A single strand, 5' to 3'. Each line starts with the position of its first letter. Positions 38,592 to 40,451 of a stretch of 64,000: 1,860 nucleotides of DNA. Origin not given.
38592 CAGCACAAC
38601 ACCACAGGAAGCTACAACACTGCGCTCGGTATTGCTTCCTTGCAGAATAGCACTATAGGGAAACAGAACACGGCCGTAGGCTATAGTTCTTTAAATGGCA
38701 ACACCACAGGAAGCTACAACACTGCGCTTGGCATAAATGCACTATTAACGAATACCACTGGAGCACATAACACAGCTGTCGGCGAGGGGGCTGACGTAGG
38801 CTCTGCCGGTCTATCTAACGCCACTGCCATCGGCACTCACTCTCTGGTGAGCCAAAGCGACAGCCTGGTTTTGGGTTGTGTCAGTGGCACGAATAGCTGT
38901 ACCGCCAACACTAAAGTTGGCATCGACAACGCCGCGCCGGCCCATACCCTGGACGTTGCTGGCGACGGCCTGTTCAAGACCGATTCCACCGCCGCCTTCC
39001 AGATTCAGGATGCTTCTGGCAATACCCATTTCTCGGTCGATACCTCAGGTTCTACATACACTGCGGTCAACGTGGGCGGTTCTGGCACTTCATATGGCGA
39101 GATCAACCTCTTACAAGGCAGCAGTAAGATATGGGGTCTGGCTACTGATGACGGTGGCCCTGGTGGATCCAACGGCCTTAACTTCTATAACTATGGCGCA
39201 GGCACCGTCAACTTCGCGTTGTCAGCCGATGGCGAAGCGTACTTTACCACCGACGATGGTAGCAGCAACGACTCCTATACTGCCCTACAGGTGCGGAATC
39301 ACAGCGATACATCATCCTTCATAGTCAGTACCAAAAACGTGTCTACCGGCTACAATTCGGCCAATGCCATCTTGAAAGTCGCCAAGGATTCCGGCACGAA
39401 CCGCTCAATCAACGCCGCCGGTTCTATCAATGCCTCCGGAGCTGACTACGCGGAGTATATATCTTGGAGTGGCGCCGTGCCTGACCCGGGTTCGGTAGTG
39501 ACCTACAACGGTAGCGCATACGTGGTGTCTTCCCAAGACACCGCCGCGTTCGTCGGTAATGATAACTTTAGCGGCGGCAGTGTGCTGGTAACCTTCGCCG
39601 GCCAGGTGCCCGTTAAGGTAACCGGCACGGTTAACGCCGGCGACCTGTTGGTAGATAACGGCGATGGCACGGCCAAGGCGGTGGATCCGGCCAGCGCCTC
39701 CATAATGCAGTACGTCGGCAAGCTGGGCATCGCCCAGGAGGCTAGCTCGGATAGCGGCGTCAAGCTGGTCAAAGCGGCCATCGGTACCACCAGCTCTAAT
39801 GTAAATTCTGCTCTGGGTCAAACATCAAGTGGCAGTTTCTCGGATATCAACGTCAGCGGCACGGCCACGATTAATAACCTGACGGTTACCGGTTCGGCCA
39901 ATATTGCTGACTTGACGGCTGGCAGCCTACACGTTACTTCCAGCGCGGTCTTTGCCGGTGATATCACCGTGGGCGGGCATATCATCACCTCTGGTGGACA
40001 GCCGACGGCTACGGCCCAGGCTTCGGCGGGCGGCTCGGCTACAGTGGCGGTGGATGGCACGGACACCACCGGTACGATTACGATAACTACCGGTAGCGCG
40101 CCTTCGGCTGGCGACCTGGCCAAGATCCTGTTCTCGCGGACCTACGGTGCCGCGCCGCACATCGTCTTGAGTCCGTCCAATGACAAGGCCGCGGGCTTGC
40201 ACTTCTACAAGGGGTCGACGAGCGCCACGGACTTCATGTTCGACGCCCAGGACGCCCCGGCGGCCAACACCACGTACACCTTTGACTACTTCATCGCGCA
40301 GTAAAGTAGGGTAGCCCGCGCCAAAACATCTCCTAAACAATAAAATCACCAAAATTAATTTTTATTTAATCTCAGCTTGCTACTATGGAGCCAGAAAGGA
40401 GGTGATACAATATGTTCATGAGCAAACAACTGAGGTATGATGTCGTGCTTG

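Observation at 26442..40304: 4,620-aa N-terminally anchored fibre protein as candidate host-contact organelle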

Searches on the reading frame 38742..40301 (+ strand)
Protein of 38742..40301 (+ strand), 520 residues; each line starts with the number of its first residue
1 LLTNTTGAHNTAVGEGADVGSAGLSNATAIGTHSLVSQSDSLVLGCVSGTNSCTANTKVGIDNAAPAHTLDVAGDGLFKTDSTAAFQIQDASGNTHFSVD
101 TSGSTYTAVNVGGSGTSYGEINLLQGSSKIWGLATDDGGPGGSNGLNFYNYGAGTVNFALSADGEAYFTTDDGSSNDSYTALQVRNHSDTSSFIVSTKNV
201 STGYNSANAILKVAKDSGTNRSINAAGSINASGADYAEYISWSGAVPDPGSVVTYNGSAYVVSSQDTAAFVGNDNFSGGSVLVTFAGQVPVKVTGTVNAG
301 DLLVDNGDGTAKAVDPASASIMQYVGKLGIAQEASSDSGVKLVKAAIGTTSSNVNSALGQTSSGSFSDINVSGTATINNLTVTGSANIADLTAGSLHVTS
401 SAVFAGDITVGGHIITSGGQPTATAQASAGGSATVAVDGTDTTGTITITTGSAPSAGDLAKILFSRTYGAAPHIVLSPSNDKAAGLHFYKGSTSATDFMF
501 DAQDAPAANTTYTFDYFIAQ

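Call 19: search_protein_families(library=phrogs, proteins=[window:38742-40301:+], max_evalue=0.1)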
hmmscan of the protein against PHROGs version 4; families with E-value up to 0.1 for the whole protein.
window:38742-40301:+ (520 aa): 2 families
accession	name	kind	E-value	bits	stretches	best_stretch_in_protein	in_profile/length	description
phrog_34132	-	unknown function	5e-09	36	1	190-265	531-608/794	-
phrog_22593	-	unknown function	0.0028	17.8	1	261-324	322-380/400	-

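Call 37: find_homologous_proteins(query=window:38952-40301:+, max_evalue=0.001)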
Query window:38952-40301:+ (450 aa): 94 proteins with E <= 0.001 among 8000 candidates.
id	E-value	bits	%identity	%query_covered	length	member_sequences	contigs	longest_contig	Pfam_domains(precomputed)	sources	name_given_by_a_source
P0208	7.9e-122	426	63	76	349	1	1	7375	-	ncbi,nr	ncbi:MAG: hypothetical protein QFB87_05525, partial [Patescibacteria group bacterium]|nr:hypothetica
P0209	7.7e-81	291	51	73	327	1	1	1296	-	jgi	-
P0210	4.3e-79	285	46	85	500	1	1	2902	-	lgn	-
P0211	1.3e-69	254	47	76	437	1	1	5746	-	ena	-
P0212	1.8e-67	247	49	71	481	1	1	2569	PF01839.30,PF13517.13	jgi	jgi:hypothetical protein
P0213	2.3e-67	246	52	64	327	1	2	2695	-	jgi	jgi:hypothetical protein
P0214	2.0e-63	233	79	35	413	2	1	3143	-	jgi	jgi:hypothetical protein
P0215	4.1e-61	226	57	53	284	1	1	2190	-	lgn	-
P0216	6.8e-59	218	58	53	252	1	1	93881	-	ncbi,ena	-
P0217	1.6e-58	217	70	37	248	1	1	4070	-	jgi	jgi:hypothetical protein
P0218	1.1e-57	214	69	36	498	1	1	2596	-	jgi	jgi:hypothetical protein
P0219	1.3e-57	214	37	98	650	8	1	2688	-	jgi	jgi:hypothetical protein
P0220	2.5e-57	213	70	37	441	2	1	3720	-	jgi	jgi:hypothetical protein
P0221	7.5e-54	202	45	66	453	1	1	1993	-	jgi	jgi:hypothetical protein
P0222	6.4e-53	199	51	53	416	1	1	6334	-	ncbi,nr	ncbi:MAG TPA: hypothetical protein VN554_02270, partial [Verrucomicrobiae bacterium]|nr:hypothetical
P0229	4.5e-37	147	38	80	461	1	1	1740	PF11962.14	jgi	jgi:hypothetical protein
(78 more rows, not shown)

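Call 39: search_protein_families(library=pfam, alignment_id=A2, max_evalue=0.01)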
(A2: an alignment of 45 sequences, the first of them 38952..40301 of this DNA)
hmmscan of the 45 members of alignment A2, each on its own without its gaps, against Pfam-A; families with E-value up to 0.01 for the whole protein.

A. member 1, window:38952-40301:+ (450 aa): 1 family
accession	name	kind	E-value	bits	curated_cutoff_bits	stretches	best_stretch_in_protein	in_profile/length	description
PF11962.13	Peptidase_G2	-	0.0023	17.8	25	0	128-191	16-77/228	Peptidase_G2, IMC autoproteolytic cleavage domain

B. families by the number of members that match (of 45 scanned): 12 families
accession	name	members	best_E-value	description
PF04519.19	Bactofilin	7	1.5e-05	Polymer-forming cytoskeletal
PF11962.13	Peptidase_G2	4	2.6e-09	Peptidase_G2, IMC autoproteolytic cleavage domain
PF13517.12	FG-GAP_3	1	2.3e-23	FG-GAP-like repeat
PF01839.29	FG-GAP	1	1.2e-15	FG-GAP repeat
PF08309.17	LVIVD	1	2.2e-07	LVIVD repeat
PF07963.17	N_methyl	1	9.4e-06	Prokaryotic N-terminal methylation motif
PF04977.20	DivIC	1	8.4e-05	Septum formation initiator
PF12256.14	TcdB_toxin_midN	1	0.00022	Insecticide toxin TcdB middle/N-terminal region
PF02776.23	TPP_enzyme_N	1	0.0032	Thiamine pyrophosphate enzyme, N-terminal TPP binding domain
PF24681.1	Kelch_KLHDC2_KLHL20_DRC7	1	0.0036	KLHDC2/KLHL20/DRC7 Kelch-repeats domain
PF10282.15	Lactonase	1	0.005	Lactonase, 7-bladed beta-propeller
PF02183.23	HALZ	1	0.0075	Homeobox associated leucine zipper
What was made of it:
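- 39444..39761 (+): Peptidase_G2-type intramolecular-chaperone domain (aa 4335-4440). It begins with D4335-Y-A-E4338-Y, the predicted autocleavage site after A4334. The window itself scores 17.8 bits, below the threshold of 25 (call 39).
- The window sequence scores below Pfam's Peptidase_G2 threshold (17.8 vs 25 bits; call 39).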

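Call 40: search_solved_structures(query=A2, max_evalue=1, show_alignments=3)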
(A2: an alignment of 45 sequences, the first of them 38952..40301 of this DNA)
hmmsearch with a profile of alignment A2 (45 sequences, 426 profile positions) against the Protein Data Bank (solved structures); distinct sequences matched with E-value up to 1: 3.
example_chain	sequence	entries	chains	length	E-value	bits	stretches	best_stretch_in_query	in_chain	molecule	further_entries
28nb_A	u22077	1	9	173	0.00066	22.2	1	127-177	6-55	chaperon domain D4 for tailspike protein Dpo31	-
3gqh_A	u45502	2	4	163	0.0049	19.3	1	130-177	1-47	Preneck appendage protein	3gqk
8qsy_JI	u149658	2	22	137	0.27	13.6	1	168-231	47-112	Capsid stabilization protein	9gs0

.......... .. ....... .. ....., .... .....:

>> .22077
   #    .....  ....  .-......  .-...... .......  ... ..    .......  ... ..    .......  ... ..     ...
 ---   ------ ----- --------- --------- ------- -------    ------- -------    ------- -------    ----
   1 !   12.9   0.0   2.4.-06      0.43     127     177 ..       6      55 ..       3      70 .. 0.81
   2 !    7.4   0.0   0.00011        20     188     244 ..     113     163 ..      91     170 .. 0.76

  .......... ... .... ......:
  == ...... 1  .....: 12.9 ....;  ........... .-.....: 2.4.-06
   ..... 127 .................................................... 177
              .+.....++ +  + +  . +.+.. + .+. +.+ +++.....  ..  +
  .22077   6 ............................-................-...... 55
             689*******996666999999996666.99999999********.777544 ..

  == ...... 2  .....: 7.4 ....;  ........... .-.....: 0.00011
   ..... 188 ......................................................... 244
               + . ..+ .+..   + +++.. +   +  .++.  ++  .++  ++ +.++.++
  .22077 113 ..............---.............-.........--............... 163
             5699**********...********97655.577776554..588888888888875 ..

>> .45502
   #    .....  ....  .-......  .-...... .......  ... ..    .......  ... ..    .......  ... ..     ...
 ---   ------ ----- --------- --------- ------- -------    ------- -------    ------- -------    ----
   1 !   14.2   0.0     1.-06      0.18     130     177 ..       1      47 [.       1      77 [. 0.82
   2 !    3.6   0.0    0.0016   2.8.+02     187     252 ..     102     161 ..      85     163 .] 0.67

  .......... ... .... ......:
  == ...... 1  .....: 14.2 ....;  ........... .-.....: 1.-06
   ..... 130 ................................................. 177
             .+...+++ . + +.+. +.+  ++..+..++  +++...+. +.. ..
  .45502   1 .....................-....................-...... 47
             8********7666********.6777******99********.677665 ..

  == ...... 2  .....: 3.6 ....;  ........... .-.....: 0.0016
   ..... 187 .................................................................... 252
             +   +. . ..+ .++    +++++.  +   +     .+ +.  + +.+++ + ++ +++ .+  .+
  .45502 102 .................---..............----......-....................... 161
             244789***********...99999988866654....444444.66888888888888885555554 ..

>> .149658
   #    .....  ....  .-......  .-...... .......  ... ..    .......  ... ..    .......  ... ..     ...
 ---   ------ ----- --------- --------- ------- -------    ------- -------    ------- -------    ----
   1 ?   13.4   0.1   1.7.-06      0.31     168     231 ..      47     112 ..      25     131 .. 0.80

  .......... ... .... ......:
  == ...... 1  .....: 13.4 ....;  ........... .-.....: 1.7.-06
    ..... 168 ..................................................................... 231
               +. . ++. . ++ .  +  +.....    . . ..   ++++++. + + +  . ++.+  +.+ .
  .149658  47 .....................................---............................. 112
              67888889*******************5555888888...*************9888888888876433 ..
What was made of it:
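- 39444..39761 (+): An A2 profile hits the Dpo31 tailspike chaperone D4 (28nb_A, E 6.6e-4) and the phi29 gp12 C-terminal fragment from its residue 1 (3gqh_A, E 4.9e-3) (call 40).
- On Peptidase_G2 intramolecular chaperone (PF11962; phi29 gp12 type): D4335-Y-A-E-Y aligns to residue 1 of the 3gqh_A fragment (DFAEYFE) and to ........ of 28nb_A (call 40).
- A profile of the C-terminal family hits the tailspike chaperone D4 and phi29 gp12 from residue 1 of the cleaved fragment (call 40). PDB hits are marginal (E 7e-4 to 5e-3; call 40).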

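Call 50: predict_structure(alignment_id=A2)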
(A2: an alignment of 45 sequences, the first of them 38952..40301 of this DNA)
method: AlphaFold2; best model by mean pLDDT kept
length: 450 residues; sequences in the alignment: 45
mean_pLDDT: 70.0   pTM: 0.41
mean pLDDT of the five models: 70.0, 70.0, 68.3, 68.1, 66.5
residues with pLDDT >= 90: 115; 70-90: 111; 50-70: 106; < 50: 118
segments of 3 or more residues with pLDDT < 50: 1-10, 34-91, 93-97, 103-107, 135-139, 150-165, 198-201, 278-283, 285-287, 289-292
pLDDT, mean of each block of 10 residues (from residue 1): 42 61 66 48 41 41 39 38 41 48 48 66 62 50 55 40 56 86 82 65 58 72 89 91 90 84 84 59 47 58 79 79 74 76 67 98 97 97 98 94 97 97 97 98 95
secondary structure, 60 per line:
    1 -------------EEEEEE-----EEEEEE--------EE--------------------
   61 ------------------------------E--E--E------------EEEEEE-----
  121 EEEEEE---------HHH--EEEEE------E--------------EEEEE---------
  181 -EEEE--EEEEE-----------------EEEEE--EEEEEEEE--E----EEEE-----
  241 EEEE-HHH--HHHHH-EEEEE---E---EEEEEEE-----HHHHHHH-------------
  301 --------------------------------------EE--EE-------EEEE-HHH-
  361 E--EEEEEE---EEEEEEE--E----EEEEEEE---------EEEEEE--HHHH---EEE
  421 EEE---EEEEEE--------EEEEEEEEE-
elements in order: E14-19 E25-30 E110-115 E121-126 E141-145 E167-171 E182-185 E188-192 E210-214 E217-224 E232-235 E241-244 H251-255 E257-261 E269-275 H281-287 E352-355 E364-369 E373-379 E387-393 E403-408 H411-414 E418-423 E427-432 E441-449
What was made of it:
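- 38847..39443 (+): Pre-cleavage distal domain (aa 4136-4334), ending in the conserved S-INAAGS-INASGA. AF2 confidence is low here (call 50).
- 39762..40301 (+): Short beta-helix stretch (weak bactofilin-like match), then the conserved C-terminal ~105-aa beta-sandwich ending ............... AF2 pLDDT ~97 for aa 4520-4620 (call 50).
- On Peptidase_G2 intramolecular chaperone (PF11962; phi29 gp12 type): Model pLDDT is 82-91 in that region (call 50).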

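Call 53: fold_search(model_id=the predicted structure, library=pdb)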
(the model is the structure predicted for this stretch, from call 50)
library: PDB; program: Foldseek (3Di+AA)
matches with E <= 10: 491; with E <= 0.001: 0
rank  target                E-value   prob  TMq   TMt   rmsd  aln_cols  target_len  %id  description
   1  8qsy_MJ               5.4e-03  1.00  0.17  0.51   7.8       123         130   25  Portal capsid interface of full Haloferax tailed virus 1. (released 2024-10-23)
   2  8qsy_JI               7.5e-03  1.00  0.18  0.51   7.7       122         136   24  Portal capsid interface of full Haloferax tailed virus 1. (released 2024-10-23)
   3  8qsy_JJ               8.9e-03  1.00  0.18  0.52   7.7       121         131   25  Portal capsid interface of full Haloferax tailed virus 1. (released 2024-10-23)
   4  8hdt_G                1.1e-02  1.00  0.18  0.42   6.5       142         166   18  Cyanophage Pam3 capsid asymmetric unit (released 2023-01-18)
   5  8qsy_LJ               1.2e-02  1.00  0.17  0.50   7.8       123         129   25  Portal capsid interface of full Haloferax tailed virus 1. (released 2024-10-23)
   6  7eea_A                1.3e-02  0.99  0.11  0.08   8.1        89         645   16  Cyanophage Pam1 tailspike receptor-binding domain (released 2021-10-20)
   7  6qyy_B                2.1e-02  0.99  0.17  0.53   7.5       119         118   14  The crystal structure of head fiber gp8.5 N base in bacteriophage phi29 (released 2019-06-12)
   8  4y9v_A                2.3e-02  0.90  0.12  0.09  10.4       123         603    7  Gp54 tailspike of Acinetobacter baumannii bacteriophage AP22 in complex with A. baumannii capsular saccharide (released 2017-02-01)
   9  7eea_C                2.4e-02  0.98  0.11  0.08   8.2        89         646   16  Cyanophage Pam1 tailspike receptor-binding domain (released 2021-10-20)
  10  6qyy_A                2.7e-02  0.99  0.17  0.53   7.5       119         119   14  The crystal structure of head fiber gp8.5 N base in bacteriophage phi29 (released 2019-06-12)
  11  7eea_B                2.9e-02  0.98  0.11  0.08   8.2        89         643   16  Cyanophage Pam1 tailspike receptor-binding domain (released 2021-10-20)
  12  6cxb                  3.2e-02  0.97  0.13  0.41   8.9       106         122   12  Structure of N-truncated R1-type pyocin tail fiber at 1.7 angstrom resolution (released 2019-02-20)
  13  6cl5_A                5.0e-02  0.94  0.13  0.15  11.4       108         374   15  Structure of P. aeruginosa R1 pyocin fiber PALES_06171 comprising C-terminal residues 323-701 (released 2018-06-27)
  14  6qvk_1e               5.3e-02  0.97  0.13  0.19   5.9        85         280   24  The cryo-EM structure of bacteriophage phi29 prohead (released 2019-06-12)
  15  4ru5_A                5.3e-02  0.85  0.12  0.09  10.2       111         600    9  Crystal Structure of the Pseudomonas phage phi297 tailspike gp61 (released 2015-11-18)
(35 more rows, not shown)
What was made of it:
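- On Peptidase_G2 intramolecular chaperone (PF11962; phi29 gp12 type): Foldseek 3gqh_A: probability 0.98 but E 0.12, TM 0.44 (call 53).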

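Call 57: search_dna_similar(query=window:38952-40301:+, collection=phages, mode=protein, max_rows=15)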
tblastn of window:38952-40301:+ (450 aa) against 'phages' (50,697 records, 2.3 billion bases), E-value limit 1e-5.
No match.

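Call 59: fold_search(model_id=the predicted structure, library=viral)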
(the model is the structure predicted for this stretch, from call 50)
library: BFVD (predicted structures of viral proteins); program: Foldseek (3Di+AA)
matches with E <= 10: 520; with E <= 0.001: 37
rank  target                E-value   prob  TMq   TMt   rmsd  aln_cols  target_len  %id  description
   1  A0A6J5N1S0            2.5e-10  1.00  0.24  0.13  11.2       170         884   26  Uncharacterized protein [uncultured Caudovirales phage]
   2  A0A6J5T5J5            5.6e-09  1.00  0.23  0.17   1.5       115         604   36  Uncharacterized protein [uncultured Caudovirales phage]
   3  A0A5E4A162            1.2e-05  1.00  0.19  0.18   4.2       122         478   28  (no name in the UniProt tables at hand)
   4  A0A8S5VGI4            1.4e-05  1.00  0.20  0.46   4.0       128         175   26  Preneck appendage protein [Myoviridae sp. ctkfK18]
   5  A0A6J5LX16            1.5e-05  1.00  0.20  0.13   4.9       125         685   25  Uncharacterized protein [uncultured Caudovirales phage]
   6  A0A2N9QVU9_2          1.7e-05  0.97  0.19  0.10  20.5       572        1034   11  (no name in the UniProt tables at hand)
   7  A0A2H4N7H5            2.5e-05  1.00  0.20  0.23  45.1       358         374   20  (no name in the UniProt tables at hand)
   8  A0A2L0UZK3            3.5e-05  1.00  0.20  0.15   4.1       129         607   26  Uncharacterized protein [Agrobacterium phage Atu_ph07]
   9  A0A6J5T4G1            3.9e-05  1.00  0.19  0.24  16.2       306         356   20  Uncharacterized protein [uncultured Caudovirales phage]
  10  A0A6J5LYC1            4.4e-05  1.00  0.20  0.06   4.8       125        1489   22  Uncharacterized protein [uncultured Caudovirales phage]
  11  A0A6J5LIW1            4.6e-05  1.00  0.19  0.39   4.5       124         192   25  Uncharacterized protein [uncultured Caudovirales phage]
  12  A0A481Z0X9            7.2e-05  1.00  0.21  0.32   7.9       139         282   17  Uncharacterized protein (Fragment) [Marseillevirus LCMAC202]
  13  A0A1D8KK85            7.2e-05  0.82  0.18  0.12  36.6       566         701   12  Uncharacterized protein [Synechococcus phage S-CAM3]
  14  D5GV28                9.6e-05  1.00  0.19  0.21   4.5       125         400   30  Hypothetical phage protein [Campylobacter phage CP220]
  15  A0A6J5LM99            1.2e-04  1.00  0.20  0.42   3.6       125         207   27  Uncharacterized protein [uncultured Caudovirales phage]
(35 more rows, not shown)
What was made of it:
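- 39444..39761 (+): Foldseek: 3gqh_A probability 0.98; BFVD 'preneck appendage protein' at 1.4e-5 (calls 53, 59).
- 39762..40301 (+): BFVD hit at 5.6e-9, rmsd 1.5 over 115 columns, to an uncultured phage protein (call 59).
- On Peptidase_G2 intramolecular chaperone (PF11962; phi29 gp12 type): BFVD 'preneck appendage protein' at E 1.4e-5, TM 0.46 (call 59).
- Closest known: Phage tail fibres/tailspikes with a C-terminal intramolecular chaperone. Same: The predicted fold of the chaperone region agrees weakly (calls 53, 59).
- Foldseek agrees (calls 53, 59).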

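Call 78: search_protein_families(library=pfam, proteins=[P0229], max_evalue=0.001)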
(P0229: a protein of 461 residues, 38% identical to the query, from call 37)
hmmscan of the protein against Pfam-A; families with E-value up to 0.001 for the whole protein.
P0229 (461 aa): 1 family
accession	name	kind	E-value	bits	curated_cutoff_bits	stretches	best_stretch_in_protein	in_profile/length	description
PF11962.13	Peptidase_G2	-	2.6e-09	37.3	25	1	118-209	11-98/228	Peptidase_G2, IMC autoproteolytic cleavage domain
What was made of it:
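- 39444..39761 (+): Homologue P0229 passes the Pfam PF11962 threshold (37.3 bits; call 78).
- On Peptidase_G2 intramolecular chaperone (PF11962; phi29 gp12 type): Homologue P0229 (38% identity, 80% coverage, E 4.5e-37 to the window) scores 37.3 bits (calls 37, 78).
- P0229 passes the PF11962 threshold (calls 37, 78).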

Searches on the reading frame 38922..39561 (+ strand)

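Call 28: search_protein_families(library=pfam, proteins=[window:38922-39561:+], max_evalue=10)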
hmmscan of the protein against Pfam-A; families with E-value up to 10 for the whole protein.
window:38922-39561:+ (213 aa): 1 family
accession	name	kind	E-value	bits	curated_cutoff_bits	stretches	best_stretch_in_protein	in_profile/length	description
PF02839.19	CBM_5_12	-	0.075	13.5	26.2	1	190-208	11-29/44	Carbohydrate-binding module family 5/12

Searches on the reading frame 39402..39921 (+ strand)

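Call 28: search_protein_families(library=pfam, proteins=[window:39402-39921:+], max_evalue=10)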
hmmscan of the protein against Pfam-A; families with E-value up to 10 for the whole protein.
window:39402-39921:+ (173 aa): 2 families
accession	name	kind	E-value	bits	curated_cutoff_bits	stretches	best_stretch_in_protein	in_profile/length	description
PF11962.13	Peptidase_G2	-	0.0049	16.7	25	2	63-103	170-209/228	Peptidase_G2, IMC autoproteolytic cleavage domain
PF02839.19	CBM_5_12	-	0.082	13.4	26.2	1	30-48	11-29/44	Carbohydrate-binding module family 5/12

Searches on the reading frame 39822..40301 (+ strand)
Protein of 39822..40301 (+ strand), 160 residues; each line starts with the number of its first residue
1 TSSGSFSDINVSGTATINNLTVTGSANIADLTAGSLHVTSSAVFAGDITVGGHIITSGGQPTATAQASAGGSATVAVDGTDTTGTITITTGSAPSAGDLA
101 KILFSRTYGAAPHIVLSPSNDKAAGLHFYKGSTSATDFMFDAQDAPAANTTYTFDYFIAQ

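Call 28: search_protein_families(library=pfam, proteins=[window:39822-40301:+], max_evalue=10)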
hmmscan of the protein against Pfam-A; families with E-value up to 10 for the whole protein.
window:39822-40301:+ (160 aa): 2 families
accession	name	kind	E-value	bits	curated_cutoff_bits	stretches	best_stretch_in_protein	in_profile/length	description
PF04519.19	Bactofilin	-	0.06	14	27.9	1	10-62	42-94/98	Polymer-forming cytoskeletal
PF16862.10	Glyco_hydro_79C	-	0.36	12.1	27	1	11-80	29-99/103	Glycosyl hydrolase family 79 C-terminal beta domain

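Call 86: search_protein_families(library=phrogs, proteins=[window:39912-40301:+], max_evalue=0.01)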
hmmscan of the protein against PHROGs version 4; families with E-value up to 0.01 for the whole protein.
window:39912-40301:+ (130 aa): 0 families
